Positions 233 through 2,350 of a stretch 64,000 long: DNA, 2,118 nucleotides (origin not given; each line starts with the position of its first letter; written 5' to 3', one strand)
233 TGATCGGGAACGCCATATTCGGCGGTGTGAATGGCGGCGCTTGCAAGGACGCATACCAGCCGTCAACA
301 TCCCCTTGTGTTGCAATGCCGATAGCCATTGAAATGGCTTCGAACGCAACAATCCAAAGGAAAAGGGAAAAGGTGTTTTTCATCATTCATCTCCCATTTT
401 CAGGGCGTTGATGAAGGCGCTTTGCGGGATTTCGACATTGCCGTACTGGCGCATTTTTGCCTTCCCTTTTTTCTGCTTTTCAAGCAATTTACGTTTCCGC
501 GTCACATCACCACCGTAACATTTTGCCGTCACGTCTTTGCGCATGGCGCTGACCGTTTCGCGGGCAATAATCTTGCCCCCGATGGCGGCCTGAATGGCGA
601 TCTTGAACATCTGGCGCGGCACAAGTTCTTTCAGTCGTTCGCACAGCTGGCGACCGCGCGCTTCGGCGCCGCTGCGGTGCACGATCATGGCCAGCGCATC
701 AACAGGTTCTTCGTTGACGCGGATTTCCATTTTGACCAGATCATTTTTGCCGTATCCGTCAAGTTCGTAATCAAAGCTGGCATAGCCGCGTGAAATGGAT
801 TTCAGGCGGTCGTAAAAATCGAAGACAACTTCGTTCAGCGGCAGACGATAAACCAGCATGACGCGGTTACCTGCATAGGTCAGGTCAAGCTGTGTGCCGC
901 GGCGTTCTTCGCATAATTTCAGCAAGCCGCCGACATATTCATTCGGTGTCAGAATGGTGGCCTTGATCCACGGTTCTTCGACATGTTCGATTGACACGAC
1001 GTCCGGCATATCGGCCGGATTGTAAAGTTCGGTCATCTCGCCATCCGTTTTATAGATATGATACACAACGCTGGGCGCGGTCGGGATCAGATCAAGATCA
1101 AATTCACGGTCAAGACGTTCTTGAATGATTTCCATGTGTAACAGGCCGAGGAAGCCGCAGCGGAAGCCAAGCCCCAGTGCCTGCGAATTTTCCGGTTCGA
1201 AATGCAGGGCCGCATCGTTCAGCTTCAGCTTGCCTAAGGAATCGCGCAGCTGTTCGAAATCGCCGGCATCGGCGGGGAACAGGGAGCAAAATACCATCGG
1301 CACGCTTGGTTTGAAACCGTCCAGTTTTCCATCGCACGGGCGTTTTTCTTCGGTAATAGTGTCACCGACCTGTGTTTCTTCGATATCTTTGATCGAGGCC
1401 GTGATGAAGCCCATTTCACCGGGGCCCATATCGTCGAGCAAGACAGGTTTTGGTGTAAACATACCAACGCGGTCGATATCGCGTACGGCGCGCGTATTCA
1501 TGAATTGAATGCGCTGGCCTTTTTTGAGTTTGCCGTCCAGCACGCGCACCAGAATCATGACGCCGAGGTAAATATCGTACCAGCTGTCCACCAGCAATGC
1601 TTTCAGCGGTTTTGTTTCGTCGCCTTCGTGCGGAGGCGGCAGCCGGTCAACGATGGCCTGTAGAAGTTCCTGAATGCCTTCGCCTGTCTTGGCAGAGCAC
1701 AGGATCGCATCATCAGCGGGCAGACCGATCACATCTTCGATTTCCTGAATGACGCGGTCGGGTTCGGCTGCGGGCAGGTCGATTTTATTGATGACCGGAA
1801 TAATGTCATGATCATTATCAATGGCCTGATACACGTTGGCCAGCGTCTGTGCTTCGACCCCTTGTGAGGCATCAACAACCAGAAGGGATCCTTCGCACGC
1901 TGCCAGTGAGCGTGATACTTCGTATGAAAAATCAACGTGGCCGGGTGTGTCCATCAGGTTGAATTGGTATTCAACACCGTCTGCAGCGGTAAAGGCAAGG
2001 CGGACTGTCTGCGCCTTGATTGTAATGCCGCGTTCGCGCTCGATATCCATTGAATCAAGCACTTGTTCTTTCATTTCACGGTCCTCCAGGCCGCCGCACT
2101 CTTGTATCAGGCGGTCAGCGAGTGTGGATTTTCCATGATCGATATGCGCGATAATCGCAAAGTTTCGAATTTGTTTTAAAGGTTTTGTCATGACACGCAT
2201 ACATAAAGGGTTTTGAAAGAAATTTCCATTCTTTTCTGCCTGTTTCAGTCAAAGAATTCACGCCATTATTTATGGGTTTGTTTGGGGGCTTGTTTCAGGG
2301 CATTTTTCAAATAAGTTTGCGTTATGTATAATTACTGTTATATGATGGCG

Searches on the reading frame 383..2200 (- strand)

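Call 35: search_protein_families(library=ncbifam, max_evalue=1, proteins=[window:383-2200:-])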
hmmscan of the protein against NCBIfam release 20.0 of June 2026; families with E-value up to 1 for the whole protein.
window:383-2200:- (605 aa): 46 families (the best 25 are shown)
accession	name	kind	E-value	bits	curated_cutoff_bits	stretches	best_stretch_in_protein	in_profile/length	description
TIGR01393.1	lepA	equivalog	4.1e-286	950.1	533.9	1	9-602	1-594/595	translation elongation factor 4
TIGR01394.1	TypA_BipA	equivalog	5e-60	203.4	757.3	1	11-485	1-470/594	translational GTPase TypA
TIGR00484.1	EF-G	equivalog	3e-51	174.4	659.4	3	5-159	4-156/691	elongation factor G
NF009381.0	PRK12740.1-5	subfamily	2.1e-46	158.7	583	3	6-159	4-155/692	elongation factor G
TIGR00490.1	aEF-2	equivalog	4.3e-46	157.3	738.45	3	4-142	13-150/720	elongation factor EF-2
NF007583.0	PRK10218.1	equivalog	3.3e-44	150.9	1260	1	9-394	3-401/607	ribosome-dependent GTPase TypA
NF012153.1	tet_protect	equivalog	3.8e-44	150.9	775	2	13-157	2-144/614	tetracycline resistance ribosomal protection protein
NF001964.0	PRK00741.1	equivalog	6.9e-37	127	473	2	5-162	6-165/529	peptide chain release factor 3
NF009891.0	PRK13351.1-1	equivalog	1.6e-35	122.9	597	3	5-159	3-155/681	elongation factor G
NF000120.3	47473_otr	exception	3e-32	112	900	2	13-156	4-145/608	tetracycline resistance ribosomal protection protein Otr(A)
TIGR00503.1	prfC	equivalog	2.3e-28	98.9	466.95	2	7-162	7-164/527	peptide chain release factor 3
NF033148.1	tet_protect_M_W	exception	8e-28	97.1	1100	2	10-157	2-147/639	TetM/TetW/TetO/TetS family tetracycline resistance ribosomal protection protein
NF009379.0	PRK12740.1-3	equivalog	1.7e-26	93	513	2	9-157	6-152/674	elongation factor G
NF009377.1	PRK12740.1-1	equivalog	4.3e-25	88.2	890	3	7-168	9-168/700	elongation factor G-like protein EF-G2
NF009892.0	PRK13351.1-3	equivalog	5.5e-25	87.8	640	1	9-160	1-155/623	elongation factor G-like protein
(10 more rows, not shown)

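Call 36: search_protein_families(library=pfam, max_evalue=1, proteins=[window:383-2200:-])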
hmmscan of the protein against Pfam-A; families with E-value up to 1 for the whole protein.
window:383-2200:- (605 aa): 14 families
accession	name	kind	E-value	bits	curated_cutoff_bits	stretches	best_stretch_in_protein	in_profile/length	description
PF00009.33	GTP_EFTU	-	2.8e-56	190.5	26.5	1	9-189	1-188/188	Elongation factor Tu GTP binding domain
PF06421.17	LepA_C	-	8.1e-51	171.1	29.7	1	495-601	1-107/107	GTP-binding protein LepA C-terminus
PF00679.30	EFG_C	-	6.8e-21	74.5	27.9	1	407-492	2-87/89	Elongation factor G C-terminus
PF03144.31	GTP_EFTU_D2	-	7.2e-09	36.4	30.3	1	213-283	1-73/73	Elongation factor Tu domain 2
PF14492.12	EFG_III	-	2.6e-05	24.6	27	1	301-371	4-71/75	Elongation Factor G, domain III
PF01926.29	MMR_HSR1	-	5.7e-05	23.7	21.9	1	15-139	3-113/113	50S ribosome-binding GTPase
PF00071.28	Ras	-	0.0036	17.4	21.6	1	71-186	41-159/162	Ras family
PF16658.11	RF3_C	-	0.015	15.5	40.1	1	301-372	9-77/132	Class II release factor RF3, C-terminal domain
PF16897.10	MMR_HSR1_Xtn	-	0.021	15.2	35.2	1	132-187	57-104/106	C-terminal region of MMR_HSR1 domain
PF22042.2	EF-G_D2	-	0.036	14.6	27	1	201-284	4-83/84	Elongation factor G domain 2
PF08477.19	Roc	-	0.07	13.8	27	1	57-141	32-119/119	Ras of Complex, Roc, domain of DAPkinase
PF02421.24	FeoB_N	-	0.071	13.1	27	1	77-183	46-156/156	Ferrous iron transport protein B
PF05804.18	KAP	-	0.099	11.3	25.6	1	89-182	489-587/708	Kinesin-associated protein (KAP)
PF14853.12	Fis1_TPR_C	-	0.16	12.6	25.3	1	326-344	22-40/53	Fis1 C-terminal tetratricopeptide repeat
